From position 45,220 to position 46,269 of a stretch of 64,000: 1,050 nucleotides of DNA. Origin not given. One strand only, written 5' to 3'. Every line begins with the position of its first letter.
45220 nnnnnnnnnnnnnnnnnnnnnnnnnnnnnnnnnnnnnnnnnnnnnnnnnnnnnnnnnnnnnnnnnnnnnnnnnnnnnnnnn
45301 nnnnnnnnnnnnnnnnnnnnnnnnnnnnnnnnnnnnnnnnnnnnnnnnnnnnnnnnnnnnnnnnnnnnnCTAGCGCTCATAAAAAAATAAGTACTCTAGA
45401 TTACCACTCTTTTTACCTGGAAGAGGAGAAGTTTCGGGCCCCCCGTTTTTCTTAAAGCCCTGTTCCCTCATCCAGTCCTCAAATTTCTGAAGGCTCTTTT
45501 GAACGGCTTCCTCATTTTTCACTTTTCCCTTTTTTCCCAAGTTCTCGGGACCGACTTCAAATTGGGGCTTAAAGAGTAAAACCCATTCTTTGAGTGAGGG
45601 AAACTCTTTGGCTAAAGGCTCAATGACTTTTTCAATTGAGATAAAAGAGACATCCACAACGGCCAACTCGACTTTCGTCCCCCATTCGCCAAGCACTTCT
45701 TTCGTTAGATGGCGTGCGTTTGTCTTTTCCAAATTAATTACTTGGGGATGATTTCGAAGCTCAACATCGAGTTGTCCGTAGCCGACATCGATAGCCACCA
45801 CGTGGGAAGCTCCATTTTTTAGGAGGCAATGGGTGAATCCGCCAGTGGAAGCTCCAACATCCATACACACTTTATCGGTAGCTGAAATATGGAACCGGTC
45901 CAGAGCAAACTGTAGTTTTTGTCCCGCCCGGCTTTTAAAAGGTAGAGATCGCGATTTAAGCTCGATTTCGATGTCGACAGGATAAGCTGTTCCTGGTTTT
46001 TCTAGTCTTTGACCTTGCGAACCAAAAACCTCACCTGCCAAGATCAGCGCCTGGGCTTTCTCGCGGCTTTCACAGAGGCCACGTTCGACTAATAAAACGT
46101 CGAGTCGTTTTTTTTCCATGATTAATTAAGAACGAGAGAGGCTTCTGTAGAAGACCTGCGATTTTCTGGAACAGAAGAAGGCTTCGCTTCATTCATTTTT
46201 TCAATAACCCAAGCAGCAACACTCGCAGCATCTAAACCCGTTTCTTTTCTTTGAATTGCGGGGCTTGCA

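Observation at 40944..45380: Three uncharacterised envelope-protein genes spliced into a tightly coupled isoprenoid/purine gene array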

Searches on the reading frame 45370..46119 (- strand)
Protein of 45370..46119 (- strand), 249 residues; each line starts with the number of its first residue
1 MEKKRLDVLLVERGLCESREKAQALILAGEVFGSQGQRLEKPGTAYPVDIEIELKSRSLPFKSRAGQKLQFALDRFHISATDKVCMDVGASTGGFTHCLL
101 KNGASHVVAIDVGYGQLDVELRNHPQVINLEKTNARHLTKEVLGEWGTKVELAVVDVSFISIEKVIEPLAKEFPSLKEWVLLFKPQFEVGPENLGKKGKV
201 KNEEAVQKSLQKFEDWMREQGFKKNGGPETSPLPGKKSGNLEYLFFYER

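Call 3: search_protein_families(library=pfam, proteins=[window:45370-46119:-], max_evalue=1)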
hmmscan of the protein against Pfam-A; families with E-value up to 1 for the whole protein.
window:45370-46119:- (249 aa): 6 families
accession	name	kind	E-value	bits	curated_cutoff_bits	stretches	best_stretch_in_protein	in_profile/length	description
PF01728.25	FtsJ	-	2.1e-36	126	24.1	1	61-243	1-175/181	FtsJ-like methyltransferase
PF01479.30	S4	-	4.9e-06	26.6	22.8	1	5-31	2-28/48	S4 domain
PF10672.15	Methyltrans_SAM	-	0.017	14.8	27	1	76-155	118-196/286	S-adenosylmethionine-dependent methyltransferase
PF13649.12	Methyltransf_25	-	0.028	15.5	27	1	86-138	2-58/97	Methyltransferase domain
PF08242.18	Methyltransf_12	-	0.094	13.9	30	1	86-146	1-62/98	Methyltransferase domain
PF08241.18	Methyltransf_11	-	0.12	13.5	21.2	1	87-138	2-54/95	Methyltransferase domain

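Call 4: search_protein_families(library=ncbifam, proteins=[window:45370-46119:-], max_evalue=1)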
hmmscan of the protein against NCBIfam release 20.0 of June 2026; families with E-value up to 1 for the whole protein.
window:45370-46119:- (249 aa): 9 families
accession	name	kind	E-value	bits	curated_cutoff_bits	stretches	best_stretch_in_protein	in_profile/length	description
TIGR00478.1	tly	subfamily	8.3e-63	211.8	185.8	1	5-226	1-214/228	TlyA family rRNA (cytidine-2'-O)-methyltransferase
NF049952.1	23rRNACMtaseTlyA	equivalog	3.6e-53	180.4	250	1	5-248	2-235/236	23S rRNA (cytidine-2'-O)-methyltransferase TlyA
TIGR00438.1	rrmJ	equivalog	0.0076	15.8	300.15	1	59-113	10-66/188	23S rRNA (uridine(2552)-2'-O)-methyltransferase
NF008734.0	PRK11760.1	equivalog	0.033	13.6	176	1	79-128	209-255/359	23S rRNA (cytidine(2498)-2'-O)-methyltransferase RlmM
TIGR02469.1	CbiT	equivalog_domain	0.062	13.6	78.3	1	73-126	12-65/124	precorrin-6Y C5,15-methyltransferase (decarboxylating) subunit CbiT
TIGR01444.1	fkbM_fam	subfamily_domain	0.071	13.6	37.7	1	84-111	1-29/143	FkbM family methyltransferase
TIGR01017.1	rpsD_bact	equivalog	0.088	12.5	177.2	1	4-59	90-144/200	30S ribosomal protein S4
NF043040.1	corrin_prot_MT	hypoth_equivalog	0.098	12.1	180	1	81-123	41-82/216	corrinoid protein-associated methyltransferase CpaM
NF011650.0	PRK15068.1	equivalog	0.11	11.4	209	1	77-111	117-152/324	tRNA 5-methoxyuridine(34)/uridine 5-oxyacetic acid(34) synthase CmoB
